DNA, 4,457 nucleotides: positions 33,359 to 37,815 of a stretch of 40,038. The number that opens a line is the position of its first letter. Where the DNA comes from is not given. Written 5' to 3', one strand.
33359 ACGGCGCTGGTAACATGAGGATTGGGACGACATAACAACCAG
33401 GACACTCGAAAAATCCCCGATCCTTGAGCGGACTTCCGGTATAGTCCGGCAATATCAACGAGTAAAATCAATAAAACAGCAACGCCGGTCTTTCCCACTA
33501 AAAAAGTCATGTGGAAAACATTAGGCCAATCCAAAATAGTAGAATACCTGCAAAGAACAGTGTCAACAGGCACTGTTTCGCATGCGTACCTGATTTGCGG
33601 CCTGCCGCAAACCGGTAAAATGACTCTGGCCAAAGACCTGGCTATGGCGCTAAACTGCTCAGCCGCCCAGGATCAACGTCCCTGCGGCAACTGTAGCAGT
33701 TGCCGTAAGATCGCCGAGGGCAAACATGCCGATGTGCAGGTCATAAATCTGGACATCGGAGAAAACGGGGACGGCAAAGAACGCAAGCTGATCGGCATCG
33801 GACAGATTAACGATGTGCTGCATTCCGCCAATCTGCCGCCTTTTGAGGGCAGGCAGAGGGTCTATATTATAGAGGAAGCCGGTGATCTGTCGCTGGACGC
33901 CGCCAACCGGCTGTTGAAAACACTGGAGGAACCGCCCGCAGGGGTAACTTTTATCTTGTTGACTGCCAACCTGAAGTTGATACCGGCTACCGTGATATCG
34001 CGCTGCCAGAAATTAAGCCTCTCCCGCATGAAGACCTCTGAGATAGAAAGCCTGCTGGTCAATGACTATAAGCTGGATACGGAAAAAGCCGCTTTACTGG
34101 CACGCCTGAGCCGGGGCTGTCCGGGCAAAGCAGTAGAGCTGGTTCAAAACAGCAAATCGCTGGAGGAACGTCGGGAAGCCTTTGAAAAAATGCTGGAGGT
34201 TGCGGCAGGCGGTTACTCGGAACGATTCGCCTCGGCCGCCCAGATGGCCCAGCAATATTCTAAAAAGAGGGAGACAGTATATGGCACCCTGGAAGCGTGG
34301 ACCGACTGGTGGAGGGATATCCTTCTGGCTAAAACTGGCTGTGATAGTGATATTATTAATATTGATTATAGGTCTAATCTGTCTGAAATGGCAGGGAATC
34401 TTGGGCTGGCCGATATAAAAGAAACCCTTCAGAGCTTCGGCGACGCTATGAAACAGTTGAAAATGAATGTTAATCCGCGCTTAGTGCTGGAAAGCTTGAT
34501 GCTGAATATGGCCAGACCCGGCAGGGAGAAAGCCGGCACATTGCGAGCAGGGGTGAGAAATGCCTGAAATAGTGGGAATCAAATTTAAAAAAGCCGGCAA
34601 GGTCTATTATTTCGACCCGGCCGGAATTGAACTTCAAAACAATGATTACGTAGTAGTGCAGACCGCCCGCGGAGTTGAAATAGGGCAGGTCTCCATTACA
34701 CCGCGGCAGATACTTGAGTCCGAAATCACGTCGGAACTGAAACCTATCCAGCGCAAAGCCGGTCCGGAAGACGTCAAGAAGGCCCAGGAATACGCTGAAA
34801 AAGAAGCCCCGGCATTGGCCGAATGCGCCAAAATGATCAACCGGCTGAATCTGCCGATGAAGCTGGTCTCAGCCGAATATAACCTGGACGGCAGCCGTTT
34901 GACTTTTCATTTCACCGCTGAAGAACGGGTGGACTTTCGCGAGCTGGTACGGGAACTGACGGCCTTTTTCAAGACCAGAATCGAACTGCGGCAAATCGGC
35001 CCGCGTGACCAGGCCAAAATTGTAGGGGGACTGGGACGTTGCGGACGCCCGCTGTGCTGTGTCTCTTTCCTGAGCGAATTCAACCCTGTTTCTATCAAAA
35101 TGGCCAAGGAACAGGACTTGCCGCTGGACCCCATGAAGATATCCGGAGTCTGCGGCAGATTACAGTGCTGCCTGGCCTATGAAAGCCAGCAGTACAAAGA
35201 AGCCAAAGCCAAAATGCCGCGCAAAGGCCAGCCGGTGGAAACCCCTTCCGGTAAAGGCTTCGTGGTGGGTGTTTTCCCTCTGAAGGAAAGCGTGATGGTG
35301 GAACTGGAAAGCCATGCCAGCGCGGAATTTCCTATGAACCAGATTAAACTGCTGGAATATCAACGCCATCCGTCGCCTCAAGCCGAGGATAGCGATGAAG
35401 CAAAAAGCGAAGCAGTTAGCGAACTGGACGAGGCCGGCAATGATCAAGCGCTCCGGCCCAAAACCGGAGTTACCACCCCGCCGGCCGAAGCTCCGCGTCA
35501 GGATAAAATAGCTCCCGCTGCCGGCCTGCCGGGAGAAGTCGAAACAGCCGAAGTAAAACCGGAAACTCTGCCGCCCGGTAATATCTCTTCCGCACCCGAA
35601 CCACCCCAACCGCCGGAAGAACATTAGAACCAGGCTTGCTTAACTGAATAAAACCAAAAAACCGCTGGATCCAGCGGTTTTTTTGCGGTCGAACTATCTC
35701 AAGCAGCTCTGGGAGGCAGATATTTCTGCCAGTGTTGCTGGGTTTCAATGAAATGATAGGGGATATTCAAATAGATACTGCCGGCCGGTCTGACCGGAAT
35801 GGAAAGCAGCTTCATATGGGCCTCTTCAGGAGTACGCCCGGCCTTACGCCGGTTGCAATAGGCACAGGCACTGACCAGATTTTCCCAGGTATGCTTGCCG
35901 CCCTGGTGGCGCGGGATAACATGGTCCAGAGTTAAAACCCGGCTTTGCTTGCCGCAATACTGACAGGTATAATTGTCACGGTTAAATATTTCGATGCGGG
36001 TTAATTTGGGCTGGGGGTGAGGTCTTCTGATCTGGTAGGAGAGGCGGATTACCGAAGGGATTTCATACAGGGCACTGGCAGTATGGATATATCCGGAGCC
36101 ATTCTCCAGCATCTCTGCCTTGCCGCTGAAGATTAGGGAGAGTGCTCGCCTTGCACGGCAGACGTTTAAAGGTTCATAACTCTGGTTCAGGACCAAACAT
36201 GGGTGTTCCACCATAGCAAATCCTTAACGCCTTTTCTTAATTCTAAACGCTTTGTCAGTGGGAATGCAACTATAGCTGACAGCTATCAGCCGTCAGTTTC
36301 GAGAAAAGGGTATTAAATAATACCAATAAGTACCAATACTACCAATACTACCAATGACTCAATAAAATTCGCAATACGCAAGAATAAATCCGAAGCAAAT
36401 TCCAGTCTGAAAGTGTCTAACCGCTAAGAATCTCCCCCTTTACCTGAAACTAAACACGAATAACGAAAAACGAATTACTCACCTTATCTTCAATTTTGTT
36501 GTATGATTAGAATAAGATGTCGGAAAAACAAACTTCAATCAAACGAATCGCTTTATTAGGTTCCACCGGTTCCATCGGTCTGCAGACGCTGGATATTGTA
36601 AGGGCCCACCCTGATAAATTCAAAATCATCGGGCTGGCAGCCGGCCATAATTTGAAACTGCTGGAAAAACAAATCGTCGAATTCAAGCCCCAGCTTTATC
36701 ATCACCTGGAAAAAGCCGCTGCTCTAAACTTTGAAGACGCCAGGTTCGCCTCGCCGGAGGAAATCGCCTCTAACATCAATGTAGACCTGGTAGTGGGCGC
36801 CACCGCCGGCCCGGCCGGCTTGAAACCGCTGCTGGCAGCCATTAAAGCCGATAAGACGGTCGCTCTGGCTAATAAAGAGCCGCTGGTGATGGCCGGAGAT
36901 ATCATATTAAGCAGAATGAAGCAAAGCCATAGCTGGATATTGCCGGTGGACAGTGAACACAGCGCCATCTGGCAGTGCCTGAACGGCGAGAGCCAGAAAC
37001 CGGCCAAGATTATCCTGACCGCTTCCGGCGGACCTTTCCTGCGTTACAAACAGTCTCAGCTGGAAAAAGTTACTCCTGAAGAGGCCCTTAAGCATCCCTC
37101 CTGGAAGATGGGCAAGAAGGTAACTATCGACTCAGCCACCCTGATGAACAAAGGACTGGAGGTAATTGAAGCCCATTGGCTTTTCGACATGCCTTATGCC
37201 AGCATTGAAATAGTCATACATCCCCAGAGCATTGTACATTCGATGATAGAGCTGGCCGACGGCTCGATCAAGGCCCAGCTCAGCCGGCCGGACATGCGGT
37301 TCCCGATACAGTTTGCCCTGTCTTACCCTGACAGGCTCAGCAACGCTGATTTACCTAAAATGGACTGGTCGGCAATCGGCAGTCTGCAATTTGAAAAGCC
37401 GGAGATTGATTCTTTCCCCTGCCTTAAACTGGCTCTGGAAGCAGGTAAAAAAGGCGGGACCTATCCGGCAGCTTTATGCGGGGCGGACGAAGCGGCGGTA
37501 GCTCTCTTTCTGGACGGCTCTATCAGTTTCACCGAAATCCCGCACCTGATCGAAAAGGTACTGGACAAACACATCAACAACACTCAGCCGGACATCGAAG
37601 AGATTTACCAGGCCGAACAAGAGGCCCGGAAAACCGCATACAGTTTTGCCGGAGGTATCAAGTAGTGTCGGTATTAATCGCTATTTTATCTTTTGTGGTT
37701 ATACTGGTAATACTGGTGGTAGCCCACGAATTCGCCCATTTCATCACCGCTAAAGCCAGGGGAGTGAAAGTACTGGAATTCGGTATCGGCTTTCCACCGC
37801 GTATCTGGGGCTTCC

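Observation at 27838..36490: Near-identical ~200-bp inverted repeats bracket an 8.2-kb block of essential genes (dapB, pnp, rpsO, mazG, holB, ricT-like, HNH)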

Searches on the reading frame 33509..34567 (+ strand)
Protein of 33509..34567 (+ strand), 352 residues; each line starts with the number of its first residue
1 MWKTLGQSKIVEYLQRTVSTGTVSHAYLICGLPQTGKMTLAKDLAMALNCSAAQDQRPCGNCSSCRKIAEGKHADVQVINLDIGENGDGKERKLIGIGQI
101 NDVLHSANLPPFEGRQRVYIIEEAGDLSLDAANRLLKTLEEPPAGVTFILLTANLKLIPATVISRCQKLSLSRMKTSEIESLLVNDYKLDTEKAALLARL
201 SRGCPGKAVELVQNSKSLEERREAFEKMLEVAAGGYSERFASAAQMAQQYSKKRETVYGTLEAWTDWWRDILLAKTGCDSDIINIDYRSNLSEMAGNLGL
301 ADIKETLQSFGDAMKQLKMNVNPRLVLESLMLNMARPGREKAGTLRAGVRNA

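Call 12: search_protein_families(library=ncbifam, proteins=[window:33509-34567:+])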
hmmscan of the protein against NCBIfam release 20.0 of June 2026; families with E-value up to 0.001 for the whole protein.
window:33509-34567:+ (352 aa): 59 families (the best 25 are shown)
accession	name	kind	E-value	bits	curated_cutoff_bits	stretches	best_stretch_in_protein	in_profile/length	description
NF004046.1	PRK05563.1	equivalog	2.5e-55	188.4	400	1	5-340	18-362/567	DNA polymerase III subunit gamma/tau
NF005972.1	PRK08058.1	equivalog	1.1e-54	185.8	340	1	7-335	10-327/328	DNA polymerase III subunit delta'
TIGR02397.1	dnaX_nterm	equivalog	1.3e-53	182.5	250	1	5-334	17-354/355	DNA polymerase III subunit gamma/tau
TIGR00678.1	holB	equivalog_domain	9e-51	172.1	180.6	1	12-208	2-188/188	DNA polymerase III subunit delta'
NF005926.0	PRK07940.1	equivalog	8.1e-50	170.2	300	2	6-252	10-250/394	DNA polymerase III subunit delta'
NF004962.0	PRK06305.1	equivalog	2.2e-46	159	559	1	4-336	19-350/465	DNA polymerase III subunits gamma and tau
NF011512.0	PRK14950.1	equivalog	3e-45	155.5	593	1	5-214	19-224/585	DNA polymerase III subunits gamma and tau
NF004047.0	PRK05564.1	equivalog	6.5e-44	150.2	282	1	91-335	69-311/313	DNA polymerase III subunit delta'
NF004310.0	PRK05707.1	equivalog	4.1e-42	144.8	280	1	15-335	13-322/328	DNA polymerase III subunit delta'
NF011514.0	PRK14953.1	equivalog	1.5e-41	142.9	536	1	5-217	19-226/488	DNA polymerase III subunits gamma and tau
NF011523.0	PRK14962.1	equivalog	2.9e-41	141.7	576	1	5-183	17-185/474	DNA polymerase III subunits gamma and tau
NF011510.0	PRK14948.1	equivalog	3.9e-41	141.5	593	1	5-184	21-192/640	DNA polymerase III subunit gamma/tau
NF006429.0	PRK08691.1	equivalog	4.2e-40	138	969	1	5-195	19-197/709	DNA polymerase III subunits gamma and tau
NF011524.0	PRK14963.1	equivalog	2.1e-39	136.1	601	1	5-203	17-209/647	DNA polymerase III subunits gamma and tau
NF011526.0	PRK14965.1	equivalog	2.5e-39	135.6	670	1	5-183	19-187/578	DNA polymerase III subunits gamma and tau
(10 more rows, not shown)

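Call 13: search_protein_families(library=pfam, proteins=[window:33509-34567:+])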
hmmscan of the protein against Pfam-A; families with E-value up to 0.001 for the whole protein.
window:33509-34567:+ (352 aa): 3 families
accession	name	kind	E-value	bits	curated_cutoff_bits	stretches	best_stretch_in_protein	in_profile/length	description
PF13177.12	DNA_pol3_delta2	-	6.3e-48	163.2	27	1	6-174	1-160/161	DNA polymerase III, delta subunit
PF09115.15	DNApol3-delta_C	-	9.2e-06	26.5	21.7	1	240-334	21-115/117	DNA polymerase III, delta subunit, C terminal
PF13401.12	AAA_22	-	7.6e-05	23.5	27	1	27-151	8-121/130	AAA domain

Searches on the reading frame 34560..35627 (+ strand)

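Call 12: search_protein_families(library=ncbifam, proteins=[window:34560-35627:+])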
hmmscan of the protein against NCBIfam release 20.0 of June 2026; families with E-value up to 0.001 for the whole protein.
window:34560-35627:+ (355 aa): 1 family
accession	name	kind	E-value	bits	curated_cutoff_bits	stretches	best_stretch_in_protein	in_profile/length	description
NF041131.1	RicT_YaaT_fam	subfamily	5.5e-86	287.5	70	1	29-237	1-209/213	regulatory iron-sulfur-containing complex subunit RicT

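Call 13: search_protein_families(library=pfam, proteins=[window:34560-35627:+])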
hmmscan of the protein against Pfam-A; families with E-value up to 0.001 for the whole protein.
window:34560-35627:+ (355 aa): 1 family
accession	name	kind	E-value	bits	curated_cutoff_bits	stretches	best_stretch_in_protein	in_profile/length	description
PF04468.17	PSP1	-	7.1e-33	113.2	27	1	61-146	1-86/86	PSP1 C-terminal conserved region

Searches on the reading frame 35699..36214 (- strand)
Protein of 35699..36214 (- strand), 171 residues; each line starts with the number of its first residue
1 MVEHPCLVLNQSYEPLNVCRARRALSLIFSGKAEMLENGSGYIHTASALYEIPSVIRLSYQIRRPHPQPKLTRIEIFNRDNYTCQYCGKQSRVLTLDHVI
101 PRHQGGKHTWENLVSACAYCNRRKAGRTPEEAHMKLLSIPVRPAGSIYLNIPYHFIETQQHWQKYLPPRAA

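Call 12: search_protein_families(library=ncbifam, proteins=[window:35699-36214:-])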
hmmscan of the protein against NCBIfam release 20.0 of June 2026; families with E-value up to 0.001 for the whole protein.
window:35699-36214:- (171 aa): 4 families
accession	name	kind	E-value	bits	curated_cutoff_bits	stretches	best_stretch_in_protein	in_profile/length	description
NF040563.1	guided_IscB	equivalog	3.1e-18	66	175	1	72-132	183-243/314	RNA-guided endonuclease IscB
NF049971.1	CRISPR_Cas9d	exception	1.7e-10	40.2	375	1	67-131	531-600/986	type II CRISPR RNA-guided endonuclease Cas9d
NF038221.1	IcmJ_DotN_IVB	equivalog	4.8e-08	32.8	100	1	60-121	21-81/205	type IVB secretion system protein IcmJDotN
NF058586.1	HNHNucHlpB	equivalog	0.0006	20.2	130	0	81-136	6-60/99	HNH nuclease-like protein HlpB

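Call 13: search_protein_families(library=pfam, proteins=[window:35699-36214:-])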
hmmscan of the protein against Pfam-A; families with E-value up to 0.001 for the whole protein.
window:35699-36214:- (171 aa): 2 families
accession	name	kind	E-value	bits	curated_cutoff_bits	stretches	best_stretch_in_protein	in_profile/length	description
PF01844.29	HNH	-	4.9e-16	59.1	21.4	1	84-124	1-44/47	HNH endonuclease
PF14279.12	HNH_5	-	3.6e-14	52.9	27.5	1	84-136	1-55/56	HNH endonuclease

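Call 79: search_protein_families(library=padloc, proteins=[window:35699-36214:-], max_evalue=0.001)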
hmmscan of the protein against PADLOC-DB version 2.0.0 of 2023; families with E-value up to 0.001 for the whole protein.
window:35699-36214:- (171 aa): 27 families (the best 25 are shown)
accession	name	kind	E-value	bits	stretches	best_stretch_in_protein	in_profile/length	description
PDLC00315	PtuB1|PtuB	-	2.7e-09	35.1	1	82-133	31-85/227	Unknown function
PDLC04248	PDC-M01B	-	1.2e-08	33.1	1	75-135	27-89/216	-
PDLC04264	PDC-M01B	-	1.5e-08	32.8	1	77-137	95-157/282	-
PDLC04256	PDC-M01B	-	2.5e-07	28.6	1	76-136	100-162/285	-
PDLC04259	PDC-M01B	-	7.5e-07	27.4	1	75-133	88-147/277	-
PDLC03478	REase_II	-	3.1e-06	25.1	1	61-125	91-159/219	Type II restriction enzyme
PDLC04271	PDC-M01B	-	3.3e-06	24.5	1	82-125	92-137/291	-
PDLC04262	PDC-M01B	-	3.4e-06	25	1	81-144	79-143/259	-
PDLC00337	PtuB1|PtuB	-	4e-06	24.9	1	80-133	55-113/216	Unknown function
PDLC04255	PDC-M01B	-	7.5e-06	23.8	1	81-132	107-159/285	-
PDLC04270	PDC-M01B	-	7.8e-06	23.5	1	79-135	93-151/280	-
PDLC00325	PtuB1|PtuB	-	1.4e-05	22.8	1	78-130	48-107/213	Unknown function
PDLC00323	PtuB1|PtuB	-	3.1e-05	21.7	1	94-125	48-81/215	Unknown function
PDLC04251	PDC-M01B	-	3.5e-05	21.3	1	81-134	98-152/279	-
PDLC04263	PDC-M01B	-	3.9e-05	21.5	1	79-129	97-148/291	-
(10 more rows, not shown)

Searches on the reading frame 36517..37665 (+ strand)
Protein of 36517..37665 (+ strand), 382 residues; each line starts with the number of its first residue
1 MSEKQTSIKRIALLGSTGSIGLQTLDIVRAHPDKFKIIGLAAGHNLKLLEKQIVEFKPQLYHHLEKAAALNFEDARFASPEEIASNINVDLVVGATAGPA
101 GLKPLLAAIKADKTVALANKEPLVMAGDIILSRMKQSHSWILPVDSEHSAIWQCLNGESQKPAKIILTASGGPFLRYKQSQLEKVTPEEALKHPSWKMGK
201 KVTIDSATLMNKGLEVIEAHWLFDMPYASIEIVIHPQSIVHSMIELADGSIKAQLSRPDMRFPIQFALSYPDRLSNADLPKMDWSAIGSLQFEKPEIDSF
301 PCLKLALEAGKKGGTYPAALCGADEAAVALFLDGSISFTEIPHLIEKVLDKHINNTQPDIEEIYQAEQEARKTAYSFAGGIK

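Call 12: search_protein_families(library=ncbifam, proteins=[window:36517-37665:+])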
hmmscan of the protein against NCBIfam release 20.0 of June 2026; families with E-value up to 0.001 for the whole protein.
window:36517-37665:+ (382 aa): 3 families
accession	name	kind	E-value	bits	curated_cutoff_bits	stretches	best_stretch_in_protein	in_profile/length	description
NF009114.0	PRK12464.1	equivalog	2.7e-140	467.7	461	1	8-377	2-381/389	1-deoxy-D-xylulose-5-phosphate reductoisomerase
TIGR00243.1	Dxr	equivalog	6.5e-133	443.4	315.7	1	9-374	2-380/389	1-deoxy-D-xylulose-5-phosphate reductoisomerase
NF003938.0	PRK05447.1-1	equivalog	4.5e-117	391.5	515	1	9-375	2-390/398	1-deoxy-D-xylulose-5-phosphate reductoisomerase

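Call 13: search_protein_families(library=pfam, proteins=[window:36517-37665:+])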
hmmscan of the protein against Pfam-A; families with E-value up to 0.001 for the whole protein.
window:36517-37665:+ (382 aa): 3 families
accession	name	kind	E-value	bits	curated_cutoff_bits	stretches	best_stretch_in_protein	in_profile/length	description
PF08436.17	DXP_redisom_C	-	4.7e-41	139.2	26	1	141-223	1-84/84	1-deoxy-D-xylulose 5-phosphate reductoisomerase C-terminal domain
PF13288.12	DXPR_C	-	1.3e-39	135.4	27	1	255-372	1-114/115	DXP reductoisomerase C-terminal domain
PF02670.22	DXP_reductoisom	-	1.3e-31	110.4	21.7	1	11-127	1-129/129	1-deoxy-D-xylulose 5-phosphate reductoisomerase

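Call 25: find_encoding_contigs(protein=window:36517-37665:+, flank=10000, max_places=10)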
Protein window:36517-37665:+ (382 aa): 6 contigs read that carry it; 3 places shown.
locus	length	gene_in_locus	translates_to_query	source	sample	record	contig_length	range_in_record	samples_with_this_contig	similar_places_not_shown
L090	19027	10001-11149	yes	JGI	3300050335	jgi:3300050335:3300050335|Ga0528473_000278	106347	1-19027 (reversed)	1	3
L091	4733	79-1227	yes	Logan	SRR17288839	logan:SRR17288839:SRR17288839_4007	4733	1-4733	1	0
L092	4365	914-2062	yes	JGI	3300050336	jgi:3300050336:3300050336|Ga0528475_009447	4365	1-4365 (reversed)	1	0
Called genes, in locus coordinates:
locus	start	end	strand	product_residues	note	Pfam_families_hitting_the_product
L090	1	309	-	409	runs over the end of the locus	PF09376:NurA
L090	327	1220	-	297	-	PF00701:DHDPS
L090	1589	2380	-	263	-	PF01113:DapB_N, PF05173:DapB_C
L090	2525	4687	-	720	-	PF01138:RNase_PH, PF03725:RNase_PH_C, PF03726:PNPase (weak), PF01138:RNase_PH, PF00013:KH_1, PF00575:S1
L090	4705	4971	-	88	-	PF00312:Ribosomal_S15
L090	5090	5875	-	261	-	PF03819:MazG, PF01503:PRA-PH (weak)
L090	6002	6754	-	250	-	-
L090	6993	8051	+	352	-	PF13177:DNA_pol3_delta2, PF09115:DNApol3-delta_C (weak)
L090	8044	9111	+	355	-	PF04468:PSP1, PF28472:PSP1_3rd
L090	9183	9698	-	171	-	PF01844:HNH, PF14279:HNH_5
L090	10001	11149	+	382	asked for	PF02670:DXP_reductoisom, PF08436:DXP_redisom_C, PF13288:DXPR_C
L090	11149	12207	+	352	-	PF02163:Peptidase_M50, PF00595:PDZ (weak), PF13180:PDZ_2 (weak), PF17820:PDZ_6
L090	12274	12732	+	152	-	PF01741:MscL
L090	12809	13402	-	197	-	PF13489:Methyltransf_23, PF13847:Methyltransf_31 (faint), PF08241:Methyltransf_11 (weak), PF08242:Methyltransf_12, PF13649:Methyltransf_25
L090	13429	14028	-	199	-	PF09335:VTT_dom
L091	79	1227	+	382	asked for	PF02670:DXP_reductoisom, PF08436:DXP_redisom_C, PF13288:DXPR_C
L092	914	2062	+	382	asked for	PF02670:DXP_reductoisom, PF08436:DXP_redisom_C, PF13288:DXPR_C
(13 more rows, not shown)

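Call 65: find_homologous_proteins(query=window:36517-37665:+, max_evalue=1e-120)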
Query window:36517-37665:+ (382 aa): 2941 proteins with E <= 1e-120 among 8000 candidates; the best 120 are listed.
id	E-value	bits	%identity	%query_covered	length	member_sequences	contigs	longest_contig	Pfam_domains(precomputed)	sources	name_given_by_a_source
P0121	3.5e-187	640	99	76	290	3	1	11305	PF08436.18,PF02670.23,PF13288.13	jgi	jgi:1-deoxy-D-xylulose-5-phosphate reductoisomerase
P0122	2.5e-168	578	69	99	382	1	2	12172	PF08436.18,PF02670.23,PF13288.13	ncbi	-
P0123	8.4e-168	576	68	100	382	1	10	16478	PF08436.18,PF02670.23,PF13288.13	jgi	jgi:1-deoxy-D-xylulose-5-phosphate reductoisomerase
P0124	1.0e-167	576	69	99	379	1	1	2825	PF08436.18,PF02670.23,PF13288.13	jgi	jgi:1-deoxy-D-xylulose-5-phosphate reductoisomerase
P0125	1.1e-167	576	68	100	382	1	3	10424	PF08436.18,PF02670.23,PF13288.13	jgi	jgi:1-deoxy-D-xylulose-5-phosphate reductoisomerase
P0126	1.8e-167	575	70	97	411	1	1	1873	PF08436.18,PF02670.23,PF13288.13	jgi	jgi:1-deoxy-D-xylulose-5-phosphate reductoisomerase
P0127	2.8e-166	571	68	100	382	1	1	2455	PF08436.18,PF02670.23,PF13288.13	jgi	-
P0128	3.8e-166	571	68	100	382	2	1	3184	PF08436.18,PF02670.23,PF13288.13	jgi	-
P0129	4.5e-166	571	69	100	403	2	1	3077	PF08436.18,PF02670.23,PF13288.13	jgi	jgi:1-deoxy-D-xylulose-5-phosphate reductoisomerase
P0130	7.4e-166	570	67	100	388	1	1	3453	PF08436.18,PF02670.23,PF13288.13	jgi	jgi:1-deoxy-D-xylulose-5-phosphate reductoisomerase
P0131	2.8e-165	568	67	100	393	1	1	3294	PF08436.18,PF02670.23,PF13288.13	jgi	jgi:1-deoxy-D-xylulose-5-phosphate reductoisomerase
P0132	3.1e-165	568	68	97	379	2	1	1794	PF08436.18,PF02670.23,PF13288.13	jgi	jgi:1-deoxy-D-xylulose-5-phosphate reductoisomerase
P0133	7.0e-165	567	67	99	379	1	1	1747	PF08436.18,PF02670.23,PF13288.13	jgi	jgi:1-deoxy-D-xylulose-5-phosphate reductoisomerase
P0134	1.3e-164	566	66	99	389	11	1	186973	PF08436.18,PF02670.23,PF13288.13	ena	-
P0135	1.3e-164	566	67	97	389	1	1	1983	PF08436.18,PF02670.23,PF13288.13,PF03447.23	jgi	jgi:1-deoxy-D-xylulose-5-phosphate reductoisomerase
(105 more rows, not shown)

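Call 66: find_encoding_contigs(protein=P0121, flank=10000, max_places=3)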
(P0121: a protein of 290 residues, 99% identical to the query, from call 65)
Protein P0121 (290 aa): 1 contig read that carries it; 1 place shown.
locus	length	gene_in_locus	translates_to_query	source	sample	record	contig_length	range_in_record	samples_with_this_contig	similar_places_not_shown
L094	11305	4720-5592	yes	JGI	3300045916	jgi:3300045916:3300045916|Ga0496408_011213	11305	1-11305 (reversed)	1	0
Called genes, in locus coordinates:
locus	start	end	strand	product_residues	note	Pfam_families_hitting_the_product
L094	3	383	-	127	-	?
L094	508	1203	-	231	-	-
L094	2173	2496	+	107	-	PF09115:DNApol3-delta_C (weak)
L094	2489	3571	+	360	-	PF04468:PSP1, PF28472:PSP1_3rd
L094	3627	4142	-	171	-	PF01844:HNH, PF14279:HNH_5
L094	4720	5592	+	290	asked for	PF02670:DXP_reductoisom, PF08436:DXP_redisom_C, PF13288:DXPR_C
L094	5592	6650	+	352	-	PF02163:Peptidase_M50, PF00595:PDZ (weak), PF13180:PDZ_2 (weak), PF17820:PDZ_6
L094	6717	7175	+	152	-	PF01741:MscL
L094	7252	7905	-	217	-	PF13489:Methyltransf_23 (weak), PF08241:Methyltransf_11 (weak), PF08242:Methyltransf_12 (weak), PF13649:Methyltransf_25 (weak)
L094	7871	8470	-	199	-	PF09335:VTT_dom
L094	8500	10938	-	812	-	PF02861:Clp_N, PF00004:AAA, PF23569:NBD_SMAX1, PF17871:AAA_lid_9, PF00004:AAA, PF07724:AAA_2, PF07728:AAA_5, PF10431:ClpB_D2-small, +7 more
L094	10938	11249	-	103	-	PF13411:MerR_1, PF00376:MerR, PF13591:MerR_2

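Call 67: find_encoding_contigs(protein=P0123, flank=6000, max_places=3)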
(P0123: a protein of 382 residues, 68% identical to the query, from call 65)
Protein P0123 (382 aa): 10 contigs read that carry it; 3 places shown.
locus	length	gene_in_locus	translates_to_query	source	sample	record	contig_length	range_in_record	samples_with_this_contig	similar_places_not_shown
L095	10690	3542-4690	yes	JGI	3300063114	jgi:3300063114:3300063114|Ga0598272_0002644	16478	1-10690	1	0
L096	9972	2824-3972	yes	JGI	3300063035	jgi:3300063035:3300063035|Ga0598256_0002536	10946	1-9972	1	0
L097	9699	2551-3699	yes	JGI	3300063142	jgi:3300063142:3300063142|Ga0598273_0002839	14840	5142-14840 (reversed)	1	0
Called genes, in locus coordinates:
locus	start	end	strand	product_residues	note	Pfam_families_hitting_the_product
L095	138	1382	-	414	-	PF00919:UPF0004, PF04055:Radical_SAM, PF01938:TRAM (weak)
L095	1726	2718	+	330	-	PF07760:DUF1616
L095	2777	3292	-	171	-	PF01844:HNH, PF14279:HNH_5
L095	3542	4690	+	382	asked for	PF02670:DXP_reductoisom, PF08436:DXP_redisom_C, PF13288:DXPR_C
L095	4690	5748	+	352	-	PF02163:Peptidase_M50, PF14685:PDZ_Tricorn (faint), PF00595:PDZ, PF13180:PDZ_2 (weak), PF17820:PDZ_6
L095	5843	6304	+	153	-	PF01741:MscL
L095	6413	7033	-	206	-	PF13489:Methyltransf_23 (weak), PF08241:Methyltransf_11, PF08242:Methyltransf_12, PF13649:Methyltransf_25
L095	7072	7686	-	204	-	PF09335:VTT_dom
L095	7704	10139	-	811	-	PF02861:Clp_N, PF00004:AAA, PF23569:NBD_SMAX1, PF17871:AAA_lid_9, PF00004:AAA, PF07724:AAA_2, PF07728:AAA_5, PF10431:ClpB_D2-small, +7 more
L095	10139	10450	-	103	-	PF13411:MerR_1, PF00376:MerR, PF13591:MerR_2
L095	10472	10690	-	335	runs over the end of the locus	PF00226:DnaJ, PF01556:DnaJ_C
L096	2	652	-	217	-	?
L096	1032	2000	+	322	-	PF07760:DUF1616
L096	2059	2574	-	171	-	PF01844:HNH, PF14279:HNH_5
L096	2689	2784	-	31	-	-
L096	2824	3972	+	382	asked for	PF02670:DXP_reductoisom, PF08436:DXP_redisom_C, PF13288:DXPR_C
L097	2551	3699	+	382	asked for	PF02670:DXP_reductoisom, PF08436:DXP_redisom_C, PF13288:DXPR_C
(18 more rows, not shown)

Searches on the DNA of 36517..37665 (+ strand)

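Call 38: search_rna_families(source=L090, start=18600, end=19027, threshold=evalue, max_evalue=10)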
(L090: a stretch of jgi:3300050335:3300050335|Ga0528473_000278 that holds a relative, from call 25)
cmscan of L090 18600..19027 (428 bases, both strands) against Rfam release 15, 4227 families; matches with E-value up to 10: 0.
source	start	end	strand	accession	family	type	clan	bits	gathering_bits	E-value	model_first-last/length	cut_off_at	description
